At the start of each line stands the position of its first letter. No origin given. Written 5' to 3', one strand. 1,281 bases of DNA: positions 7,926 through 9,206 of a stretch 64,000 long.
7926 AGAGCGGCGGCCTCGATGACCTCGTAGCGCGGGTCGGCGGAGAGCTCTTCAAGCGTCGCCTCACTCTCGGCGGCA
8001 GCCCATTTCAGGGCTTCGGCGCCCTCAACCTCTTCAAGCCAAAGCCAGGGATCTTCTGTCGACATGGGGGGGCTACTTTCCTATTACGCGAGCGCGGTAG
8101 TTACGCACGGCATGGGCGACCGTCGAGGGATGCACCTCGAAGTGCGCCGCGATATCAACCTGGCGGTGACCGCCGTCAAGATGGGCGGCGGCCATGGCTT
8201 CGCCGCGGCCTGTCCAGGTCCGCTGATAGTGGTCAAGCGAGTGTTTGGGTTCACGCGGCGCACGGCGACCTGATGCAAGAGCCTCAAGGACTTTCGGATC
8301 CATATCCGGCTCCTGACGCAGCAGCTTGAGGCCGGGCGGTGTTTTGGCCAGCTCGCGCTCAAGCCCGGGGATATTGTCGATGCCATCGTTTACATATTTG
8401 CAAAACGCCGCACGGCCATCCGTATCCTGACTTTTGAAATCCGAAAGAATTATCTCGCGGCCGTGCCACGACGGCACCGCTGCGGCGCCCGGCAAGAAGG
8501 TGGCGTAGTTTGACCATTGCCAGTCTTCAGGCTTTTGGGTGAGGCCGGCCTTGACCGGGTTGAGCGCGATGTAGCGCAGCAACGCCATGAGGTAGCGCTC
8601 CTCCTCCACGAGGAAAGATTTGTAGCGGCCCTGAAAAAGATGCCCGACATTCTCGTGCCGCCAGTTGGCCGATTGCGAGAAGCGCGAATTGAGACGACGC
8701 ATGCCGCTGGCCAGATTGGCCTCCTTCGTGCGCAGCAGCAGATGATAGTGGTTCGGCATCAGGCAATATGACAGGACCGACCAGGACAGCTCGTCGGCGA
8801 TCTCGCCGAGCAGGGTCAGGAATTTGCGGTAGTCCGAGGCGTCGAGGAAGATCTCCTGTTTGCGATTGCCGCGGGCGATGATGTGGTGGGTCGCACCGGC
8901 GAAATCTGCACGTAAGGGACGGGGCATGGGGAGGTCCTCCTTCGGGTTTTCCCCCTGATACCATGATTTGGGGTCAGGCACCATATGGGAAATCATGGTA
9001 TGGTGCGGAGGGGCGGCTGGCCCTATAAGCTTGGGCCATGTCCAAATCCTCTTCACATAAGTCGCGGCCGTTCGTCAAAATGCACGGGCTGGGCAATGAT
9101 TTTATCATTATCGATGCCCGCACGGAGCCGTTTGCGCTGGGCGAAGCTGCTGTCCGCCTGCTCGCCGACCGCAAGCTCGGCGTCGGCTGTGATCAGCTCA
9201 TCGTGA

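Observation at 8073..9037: RAYT-like HuH transposase fused to a DnaA-domain-IV-like HTH, located in a REP-rich genome but not itself flanked by REPs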

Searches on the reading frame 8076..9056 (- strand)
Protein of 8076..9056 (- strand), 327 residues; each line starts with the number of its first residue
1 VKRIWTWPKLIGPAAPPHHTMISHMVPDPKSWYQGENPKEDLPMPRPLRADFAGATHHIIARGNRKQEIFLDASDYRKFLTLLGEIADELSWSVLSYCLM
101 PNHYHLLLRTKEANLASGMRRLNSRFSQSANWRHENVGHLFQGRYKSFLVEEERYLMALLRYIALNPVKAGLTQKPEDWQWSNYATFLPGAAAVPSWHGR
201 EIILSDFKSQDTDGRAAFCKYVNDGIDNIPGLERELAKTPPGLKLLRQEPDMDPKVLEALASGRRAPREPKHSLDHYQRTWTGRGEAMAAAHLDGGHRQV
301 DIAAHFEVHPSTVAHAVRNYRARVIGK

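Call 4: search_protein_families(library=pfam, proteins=[window:8076-9056:-], max_evalue=1)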
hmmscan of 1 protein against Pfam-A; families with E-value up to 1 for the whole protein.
window:8076-9056:- (327 aa): 4 families
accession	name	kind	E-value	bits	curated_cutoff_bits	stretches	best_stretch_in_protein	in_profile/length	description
PF01797.21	Y1_Tnp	-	1.8e-12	47.9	23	1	56-164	6-119/121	Transposase IS200 like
PF13518.12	HTH_28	-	0.0011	19.5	25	1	292-322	9-38/52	Helix-turn-helix domain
PF13384.12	HTH_23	-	0.0041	17.3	24.6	1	289-321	10-42/50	Homeodomain-like domain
PF21943.1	TetR_C_46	-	0.096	13.3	27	1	255-301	51-96/109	Tetracyclin repressor-like, C-terminal domain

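Call 5: search_protein_families(library=ncbifam, proteins=[window:8076-9056:-], max_evalue=1)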
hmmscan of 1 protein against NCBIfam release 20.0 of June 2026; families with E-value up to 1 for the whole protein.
window:8076-9056:- (327 aa): 2 families
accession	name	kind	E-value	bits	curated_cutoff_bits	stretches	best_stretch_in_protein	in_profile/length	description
NF047646.1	REP_Tyr_transpos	equivalog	1.5e-22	80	80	1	49-182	4-146/146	REP-associated tyrosine transposase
NF033573.1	transpos_IS200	equivalog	0.082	13.1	55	1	58-131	14-87/126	IS200/IS605 family transposase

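Call 6: find_homologous_proteins(query=window:8076-8927:-)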
Query window:8076-8927:- (284 aa): 2175 proteins with E <= 0.001 among 4134 candidates; the best 120 are listed.
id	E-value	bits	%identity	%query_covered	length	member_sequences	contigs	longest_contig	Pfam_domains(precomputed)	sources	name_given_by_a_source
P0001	1.8e-192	656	100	100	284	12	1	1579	PF01797.22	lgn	-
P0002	3.1e-172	589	88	100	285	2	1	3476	PF01797.22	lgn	-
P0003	5.7e-155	533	82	99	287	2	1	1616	PF01797.22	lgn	-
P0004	6.5e-147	506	77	100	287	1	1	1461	PF01797.22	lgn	-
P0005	1.8e-143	495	75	100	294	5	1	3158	PF01797.22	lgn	-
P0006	4.3e-142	490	76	99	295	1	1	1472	PF01797.22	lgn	-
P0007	9.8e-142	489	74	100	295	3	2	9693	PF01797.22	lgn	-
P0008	2.6e-63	232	43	98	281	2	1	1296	PF01797.22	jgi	-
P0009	4.2e-63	231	34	86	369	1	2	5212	PF01797.22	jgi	jgi:REP element-mobilizing transposase RayT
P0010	5.7e-62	228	43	98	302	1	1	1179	PF13384.13,PF13518.13,PF01797.22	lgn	-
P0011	1.5e-61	226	42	96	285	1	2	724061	PF01797.22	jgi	jgi:REP-associated tyrosine transposase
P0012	1.0e-58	217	44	98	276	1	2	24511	PF01797.22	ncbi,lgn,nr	ncbi:MAG: transposase [Alphaproteobacteria bacterium]|nr:MAG: transposase [Alphaproteobacteria bacte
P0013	2.4e-58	216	38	96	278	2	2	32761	PF01797.22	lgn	-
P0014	6.1e-57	211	43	98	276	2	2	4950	PF01797.22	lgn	-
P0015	7.3e-57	211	39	97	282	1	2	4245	PF01797.22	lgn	-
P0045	2.7e-51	192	36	100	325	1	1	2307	PF08299.18,PF01797.22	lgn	-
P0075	2.5e-49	186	48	64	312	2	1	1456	PF08299.18,PF01797.22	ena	-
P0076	5.2e-49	185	36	95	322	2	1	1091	PF08299.18,PF01797.22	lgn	-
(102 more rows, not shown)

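Call 7: search_solved_structures(query=window:8076-8927:-, max_evalue=10, show_alignments=3)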
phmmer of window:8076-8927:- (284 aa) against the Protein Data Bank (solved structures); distinct sequences matched with E-value up to 10: 6.
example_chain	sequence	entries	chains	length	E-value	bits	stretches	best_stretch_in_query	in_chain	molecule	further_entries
4er8_A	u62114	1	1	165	0.0016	20.9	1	21-146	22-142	TnpArep for protein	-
4x6t_A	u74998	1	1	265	0.69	12.2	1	159-241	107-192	Beta-lactamase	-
2ec2_A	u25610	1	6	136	1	11.7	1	22-66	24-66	136aa long hypothetical transposase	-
2f4f_A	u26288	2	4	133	1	11.7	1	18-67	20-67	Transposase, putative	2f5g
2kt2_A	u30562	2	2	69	1.8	10.9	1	176-220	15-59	Mercuric reductase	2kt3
4fum_A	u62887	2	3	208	4.5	9.6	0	185-234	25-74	Accumulation associated protein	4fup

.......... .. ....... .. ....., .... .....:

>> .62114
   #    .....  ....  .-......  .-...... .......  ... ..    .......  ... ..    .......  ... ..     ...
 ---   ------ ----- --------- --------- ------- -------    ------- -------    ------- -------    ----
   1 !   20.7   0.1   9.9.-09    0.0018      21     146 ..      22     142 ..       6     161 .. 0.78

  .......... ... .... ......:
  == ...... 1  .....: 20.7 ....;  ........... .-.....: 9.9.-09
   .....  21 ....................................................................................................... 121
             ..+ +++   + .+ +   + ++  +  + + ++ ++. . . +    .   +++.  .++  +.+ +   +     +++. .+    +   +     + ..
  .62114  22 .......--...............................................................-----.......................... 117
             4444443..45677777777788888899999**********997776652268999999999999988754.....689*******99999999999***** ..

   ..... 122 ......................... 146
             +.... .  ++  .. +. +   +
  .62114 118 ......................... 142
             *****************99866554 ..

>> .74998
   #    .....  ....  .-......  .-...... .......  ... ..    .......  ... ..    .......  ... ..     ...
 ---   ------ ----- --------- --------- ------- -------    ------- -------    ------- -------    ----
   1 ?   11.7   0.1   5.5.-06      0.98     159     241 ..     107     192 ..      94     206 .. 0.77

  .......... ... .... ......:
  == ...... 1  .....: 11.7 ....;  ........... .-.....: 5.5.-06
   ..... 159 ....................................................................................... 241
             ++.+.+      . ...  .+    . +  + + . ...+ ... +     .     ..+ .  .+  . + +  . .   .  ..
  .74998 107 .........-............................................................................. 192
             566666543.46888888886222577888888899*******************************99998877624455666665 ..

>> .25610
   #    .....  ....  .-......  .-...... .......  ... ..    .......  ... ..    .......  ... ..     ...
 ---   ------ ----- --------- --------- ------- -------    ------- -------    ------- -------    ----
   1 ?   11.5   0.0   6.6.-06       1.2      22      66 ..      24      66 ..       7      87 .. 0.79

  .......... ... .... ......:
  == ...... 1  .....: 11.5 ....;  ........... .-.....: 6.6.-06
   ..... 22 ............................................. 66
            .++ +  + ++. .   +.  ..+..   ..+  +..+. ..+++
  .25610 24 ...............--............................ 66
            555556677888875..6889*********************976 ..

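Call 19: find_encoding_contigs(protein=P0007, flank=5000, max_places=4)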
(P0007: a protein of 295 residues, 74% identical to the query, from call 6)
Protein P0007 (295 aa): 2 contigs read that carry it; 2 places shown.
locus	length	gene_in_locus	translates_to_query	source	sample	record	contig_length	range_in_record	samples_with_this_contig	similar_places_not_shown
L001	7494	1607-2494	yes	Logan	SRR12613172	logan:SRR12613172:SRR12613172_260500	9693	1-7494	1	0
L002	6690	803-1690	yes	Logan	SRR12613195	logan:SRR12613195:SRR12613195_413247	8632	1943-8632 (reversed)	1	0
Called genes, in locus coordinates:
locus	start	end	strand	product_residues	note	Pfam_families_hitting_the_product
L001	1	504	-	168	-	?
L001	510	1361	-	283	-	PF01678:DAP_epimerase, PF02567:PhzC-PhzF (weak), PF01678:DAP_epimerase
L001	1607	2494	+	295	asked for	PF01797:Y1_Tnp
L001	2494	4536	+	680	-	PF02897:Peptidase_S9_N, PF00326:Peptidase_S9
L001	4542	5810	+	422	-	PF05977:MFS_3, PF07690:MFS_1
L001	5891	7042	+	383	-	PF00144:Beta-lactamase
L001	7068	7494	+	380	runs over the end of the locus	PF00144:Beta-lactamase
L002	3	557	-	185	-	?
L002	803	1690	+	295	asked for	PF01797:Y1_Tnp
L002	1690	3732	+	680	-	PF02897:Peptidase_S9_N, PF00326:Peptidase_S9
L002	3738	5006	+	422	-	PF05977:MFS_3, PF07690:MFS_1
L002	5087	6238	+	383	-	PF00144:Beta-lactamase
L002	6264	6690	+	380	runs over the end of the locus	PF00144:Beta-lactamase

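Call 20: find_encoding_contigs(protein=P0002, flank=5000, max_places=4)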
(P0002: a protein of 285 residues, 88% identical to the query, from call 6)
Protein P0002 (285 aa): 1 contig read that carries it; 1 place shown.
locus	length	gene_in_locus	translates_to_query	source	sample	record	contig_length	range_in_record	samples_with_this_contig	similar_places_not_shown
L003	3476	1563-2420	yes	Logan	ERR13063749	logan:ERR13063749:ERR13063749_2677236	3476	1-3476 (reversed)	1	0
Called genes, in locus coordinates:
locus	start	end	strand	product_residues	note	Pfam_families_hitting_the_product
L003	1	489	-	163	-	?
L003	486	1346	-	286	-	PF01678:DAP_epimerase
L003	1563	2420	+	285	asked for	PF01797:Y1_Tnp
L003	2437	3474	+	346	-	?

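Call 21: find_encoding_contigs(protein=P0005, flank=5000, max_places=4)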
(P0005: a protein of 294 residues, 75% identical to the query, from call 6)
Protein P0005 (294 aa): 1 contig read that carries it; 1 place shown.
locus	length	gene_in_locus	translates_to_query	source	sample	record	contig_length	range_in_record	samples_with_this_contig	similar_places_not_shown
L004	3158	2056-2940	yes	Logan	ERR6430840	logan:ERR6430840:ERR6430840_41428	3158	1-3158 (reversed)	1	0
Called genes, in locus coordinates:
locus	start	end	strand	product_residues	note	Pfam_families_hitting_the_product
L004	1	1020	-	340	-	?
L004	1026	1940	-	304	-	PF01678:DAP_epimerase, PF02567:PhzC-PhzF (weak), PF01678:DAP_epimerase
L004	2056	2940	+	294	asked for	PF01797:Y1_Tnp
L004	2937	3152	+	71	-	-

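Call 27: search_protein_families(library=pfam, alignment_id=A3, max_evalue=0.01)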
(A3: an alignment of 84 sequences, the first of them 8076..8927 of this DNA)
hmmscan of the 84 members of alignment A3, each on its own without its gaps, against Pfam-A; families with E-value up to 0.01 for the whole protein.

A. member 1, window:8076-8927:- (284 aa): 3 families
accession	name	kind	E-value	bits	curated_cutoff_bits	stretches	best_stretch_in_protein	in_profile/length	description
PF01797.21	Y1_Tnp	-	1.2e-12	48.4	23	1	13-121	6-119/121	Transposase IS200 like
PF13518.12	HTH_28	-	0.00072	20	25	1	249-279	9-38/52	Helix-turn-helix domain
PF13384.12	HTH_23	-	0.0039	17.4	24.6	1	246-278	10-42/50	Homeodomain-like domain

B. families by the number of members that match (of 84 scanned): 43 families (the first 25 are shown)
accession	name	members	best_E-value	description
PF01797.21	Y1_Tnp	84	2e-16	Transposase IS200 like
PF13384.12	HTH_23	55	2.7e-09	Homeodomain-like domain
PF13518.12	HTH_28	38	1.4e-08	Helix-turn-helix domain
PF13936.12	HTH_38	35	2.5e-07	Helix-turn-helix domain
PF08281.18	Sigma70_r4_2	27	8.6e-07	Sigma-70, region 4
PF04545.22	Sigma70_r4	25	4.8e-06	Sigma-70, region 4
PF13542.12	HTH_Tnp_ISL3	22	3.4e-06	Helix-turn-helix domain of transposase family ISL3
PF13545.12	HTH_Crp_2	21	8.8e-05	Crp-like helix-turn-helix domain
PF13556.12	HTH_30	17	0.00019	PucR C-terminal helix-turn-helix domain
PF12802.13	MarR_2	13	2.7e-05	MarR family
PF01047.28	MarR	13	0.00018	MarR family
PF01381.28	HTH_3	10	0.00095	Helix-turn-helix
PF13613.12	HTH_Tnp_4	8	0.00063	Helix-turn-helix of DDE superfamily endonuclease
PF09339.16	HTH_IclR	6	2.1e-05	IclR helix-turn-helix domain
PF13412.12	HTH_24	5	0.00044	Winged helix-turn-helix DNA-binding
PF08299.17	Bac_DnaA_C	4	3.7e-08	Bacterial dnaA protein helix-turn-helix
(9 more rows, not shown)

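Call 28: search_solved_structures(query=A3, max_evalue=10)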
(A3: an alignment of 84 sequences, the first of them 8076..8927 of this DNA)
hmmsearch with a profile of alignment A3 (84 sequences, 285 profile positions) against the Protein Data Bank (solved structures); distinct sequences matched with E-value up to 10: 36.
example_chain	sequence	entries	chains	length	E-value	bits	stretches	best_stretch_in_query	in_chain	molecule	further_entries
4er8_A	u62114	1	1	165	6.4e-05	25.8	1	32-145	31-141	TnpArep for protein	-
6pfj_A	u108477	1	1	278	0.006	19.3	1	211-277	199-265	RNA polymerase sigma factor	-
6pfv_A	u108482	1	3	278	0.0075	19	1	211-277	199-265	RNA polymerase sigma factor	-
7bhy_A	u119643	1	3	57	0.016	17.9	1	238-280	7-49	Deoxyribonucleoside regulator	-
6pmi_F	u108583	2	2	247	0.038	16.7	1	219-279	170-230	RNA polymerase sigma factor FliA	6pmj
9wsm_F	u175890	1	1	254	0.044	16.5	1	228-279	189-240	RNA polymerase sigma factor FliA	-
9wsf_A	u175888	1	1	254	0.044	16.5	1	228-279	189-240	RNA polymerase sigma factor FliA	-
6cmv_A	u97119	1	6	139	0.053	16.2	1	197-279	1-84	Transcriptional regulator Lrs14-like protein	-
8jzt_A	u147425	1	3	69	0.096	15.4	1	226-278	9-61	RNA polymerase sigma factor SigF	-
1l0o_C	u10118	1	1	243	0.11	15.1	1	227-279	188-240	sigma factor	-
5f6f_A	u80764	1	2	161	0.15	14.7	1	196-281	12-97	MarR family regulatory protein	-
7lq4_A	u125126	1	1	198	0.19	14.4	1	222-277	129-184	WhiG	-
7r3g_B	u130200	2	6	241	0.23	14.1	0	31-56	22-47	Regulatory protein RhlR | PROSS optimized variant of RhlR with 75 mutations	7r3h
8x6g_H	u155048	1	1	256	0.39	13.4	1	225-280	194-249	RNA polymerase sigma factor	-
1lcc_A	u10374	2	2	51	0.4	13.3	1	255-282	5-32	Lac Repressor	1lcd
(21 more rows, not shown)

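Call 29: predict_structure(alignment_id=A3)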
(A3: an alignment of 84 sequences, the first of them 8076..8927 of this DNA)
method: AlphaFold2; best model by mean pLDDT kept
length: 284 residues; sequences in the alignment: 84
mean_pLDDT: 88.1   pTM: 0.70
mean pLDDT of the five models: 88.1, 87.2, 86.7, 86.4, 85.6
residues with pLDDT >= 90: 198; 70-90: 45; 50-70: 28; < 50: 13
segments of 3 or more residues with pLDDT < 50: 201-206, 220-222
pLDDT, mean of each block of 10 residues (from residue 1): 64 95 95 98 98 98 96 96 97 91 88 95 98 98 94 94 92 97 95 73 51 54 69 94 92 92 96 82 54
secondary structure, 60 per line:
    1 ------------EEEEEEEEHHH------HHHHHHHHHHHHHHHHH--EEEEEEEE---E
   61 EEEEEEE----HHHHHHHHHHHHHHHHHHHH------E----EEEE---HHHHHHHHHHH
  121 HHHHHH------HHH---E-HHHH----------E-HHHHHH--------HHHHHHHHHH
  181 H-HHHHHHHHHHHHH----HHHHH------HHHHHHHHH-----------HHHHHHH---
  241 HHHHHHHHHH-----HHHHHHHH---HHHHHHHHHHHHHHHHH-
elements in order: E13-20 H30-46 E49-56 E60-67 H72-91 E103-106 H110-126 H141-144 H157-162 H171-181 H183-195 H200-204 H211-219 H231-237 H241-250 H256-263 H267-283

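Call 32: fold_search(model_id=the predicted structure, library=pdb)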
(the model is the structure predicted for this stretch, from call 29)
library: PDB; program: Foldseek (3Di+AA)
matches with E <= 10: 1308; with E <= 0.001: 28
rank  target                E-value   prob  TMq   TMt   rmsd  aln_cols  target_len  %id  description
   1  4er8_A                1.9e-08  1.00  0.45  0.76   7.3       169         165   17  Structure of the REP associates tyrosine transposase bound to a REP hairpin (released 2012-08-15)
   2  2a6m_B                2.4e-05  1.00  0.32  0.58  15.7       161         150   12  Crystal Structure of the ISHp608 Transposase (released 2005-10-25)
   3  2xo6_D                4.0e-05  1.00  0.31  0.64   6.0       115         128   19  DEINOCOCCUS RADIODURANS ISDRA2 TRANSPOSASE Y132F MUTANT COMPLEXED WITH LEFT END RECOGNITION AND CLEAVAGE SITE (released 2010-10-13)
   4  2xma_E                4.5e-05  1.00  0.27  0.51   9.2       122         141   19  DEINOCOCCUS RADIODURANS ISDRA2 TRANSPOSASE RIGHT END DNA COMPLEX (released 2010-10-13)
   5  2xma_A                4.8e-05  1.00  0.27  0.52   9.0       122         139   19  DEINOCOCCUS RADIODURANS ISDRA2 TRANSPOSASE RIGHT END DNA COMPLEX (released 2010-10-13)
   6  2vjv_A                6.3e-05  1.00  0.32  0.69  10.2       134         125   13  Crystal structure of the IS608 transposase in complex with left end 26-mer DNA hairpin and a 6-mer DNA representing th (released 2008-02-19)
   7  2a6o_A                6.3e-05  1.00  0.32  0.58  14.1       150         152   13  Crystal Structure of the ISHp608 Transposase in Complex with Stem-loop DNA (released 2005-10-25)
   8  2vic_A                7.4e-05  1.00  0.32  0.58  12.0       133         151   16  CRYSTAL STRUCTURE OF THE ISHP608 TRANSPOSASE IN COMPLEX with Left end 26- mer DNA and manganese (released 2008-02-19)
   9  2xma_B                8.3e-05  1.00  0.31  0.61   6.2       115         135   19  DEINOCOCCUS RADIODURANS ISDRA2 TRANSPOSASE RIGHT END DNA COMPLEX (released 2010-10-13)
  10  2f4f_A                8.3e-05  1.00  0.30  0.60  13.7       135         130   17  Crystal structure of IS200 transposase (released 2005-12-13)
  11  2a6m_A                9.3e-05  1.00  0.31  0.62   2.7       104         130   14  Crystal Structure of the ISHp608 Transposase (released 2005-10-25)
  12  2xm3_C                9.3e-05  1.00  0.27  0.55   7.2       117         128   20  Deinococcus radiodurans ISDra2 Transposase Left end DNA complex (released 2010-10-13)
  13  2xqc_D                1.0e-04  1.00  0.27  0.54   4.6       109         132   20  DEINOCOCCUS RADIODURANS ISDRA2 TRANSPOSASE COMPLEXED WITH LEFT END RECOGNITION AND CLEAVAGE SITE AND ZN (released 2010-10-13)
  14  2vju_A                1.3e-04  1.00  0.31  0.62   8.3       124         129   15  Crystal structure of the IS608 transposase in complex with the complete Right end 35-mer DNA and manganese (released 2008-02-19)
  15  2vhg_B                1.4e-04  1.00  0.33  0.69   9.7       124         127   14  Crystal Structure of the ISHp608 Transposase in Complex with Right End 31-mer DNA (released 2008-02-19)
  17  2xo6_A                1.5e-04  1.00  0.31  0.61   2.7       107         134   20  DEINOCOCCUS RADIODURANS ISDRA2 TRANSPOSASE Y132F MUTANT COMPLEXED WITH LEFT END RECOGNITION AND CLEAVAGE SITE (released 2010-10-13)
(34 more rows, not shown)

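Call 33: find_related_loci(query=A2, collection=genome_contigs, flank=6000)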
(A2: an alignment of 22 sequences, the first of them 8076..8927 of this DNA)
Query A2 (284 aa) in genome_contigs; peptide patterns used: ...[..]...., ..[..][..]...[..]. (x = any residue, [..] = any of these).
600 stretches matched a pattern (row limit reached: there are more); 596 encode a relative of the query (tblastn E <= 1e-3); the best 80 are kept; 80 distinct loci.
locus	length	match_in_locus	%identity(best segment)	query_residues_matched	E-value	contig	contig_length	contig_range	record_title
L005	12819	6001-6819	38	1-274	1e-60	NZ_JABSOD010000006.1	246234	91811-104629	Rheinheimera lutimaris strain YQF-2 Scaffold6, whole genome shotgun sequence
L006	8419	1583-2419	37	1-279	2e-60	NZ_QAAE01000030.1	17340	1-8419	Nitrosomonas aestuarii strain Nm36 Ga0181080_130, whole genome shotgun sequence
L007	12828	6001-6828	40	1-275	2e-60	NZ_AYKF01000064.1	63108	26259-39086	Salinisphaera orenii YIM 95161 contig18, whole genome shotgun sequence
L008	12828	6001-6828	40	1-275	4e-60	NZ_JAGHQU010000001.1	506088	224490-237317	Endozoicomonas sp. G2_2 NODE_1_length_506088_cov_31.137424, whole genome shotgun sequence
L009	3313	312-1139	38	1-277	6e-60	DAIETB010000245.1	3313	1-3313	MAG TPA_asm: Sulfuriferula sp. isolate clean1241 k141_893191, whole genome shotgun sequence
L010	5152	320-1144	38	1-275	4e-60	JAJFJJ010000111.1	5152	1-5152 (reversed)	MAG: Nitrosomonas sp. isolate OFTM23 OFTM23_110, whole genome shotgun sequence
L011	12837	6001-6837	39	1-279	8e-60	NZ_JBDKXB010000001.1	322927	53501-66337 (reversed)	Thioalkalicoccus limnaeus strain Um2 assembly_contig_1, whole genome shotgun sequence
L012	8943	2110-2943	36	1-279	2e-59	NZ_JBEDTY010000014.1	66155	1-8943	MAG: Alcanivorax sp. isolate SIP_5_Bin25_sub 5mSIPHEX1_25-scaffold_199_c1, whole genome shotgun sequence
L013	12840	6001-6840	40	1-280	6e-59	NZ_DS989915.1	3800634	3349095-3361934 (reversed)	Alcanivorax sp. DG881 scf_1104615001386, whole genome shotgun sequence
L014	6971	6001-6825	35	1-275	1e-58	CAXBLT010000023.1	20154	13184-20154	MAG TPA_asm: uncultured Gammaproteobacteria bacterium isolate ERR2762121_binner13_Refined_69 genome assembly, contig: ER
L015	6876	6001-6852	39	1-281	8e-59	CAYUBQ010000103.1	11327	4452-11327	MAG TPA_asm: uncultured Desulfobacterales bacterium isolate SRP332253_co1_149 genome assembly, contig: NODE_9671_length_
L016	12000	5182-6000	39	1-274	1e-58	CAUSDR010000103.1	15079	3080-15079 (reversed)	MAG TPA_asm: uncultured Janthinobacterium sp. isolate ERR9969147_bin.9_MetaWRAP_v1.3_MAG genome assembly, contig: ERZ216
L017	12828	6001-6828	37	1-276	1e-58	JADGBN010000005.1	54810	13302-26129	MAG: Gammaproteobacteria bacterium isolate nTSbin2 nTS_bin2_NODE_5_length_54810_cov_3.228627, whole genome shotgun seque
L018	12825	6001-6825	36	1-275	3e-58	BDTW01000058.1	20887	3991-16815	Bacterium BMS3Bbin13 DNA, contig: NODE_44, whole genome shotgun sequence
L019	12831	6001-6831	39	1-275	6e-58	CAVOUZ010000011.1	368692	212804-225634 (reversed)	MAG: uncultured Gammaproteobacteria bacterium isolate MFD09779.bin.2.163 genome assembly, contig: contig_3303, whole gen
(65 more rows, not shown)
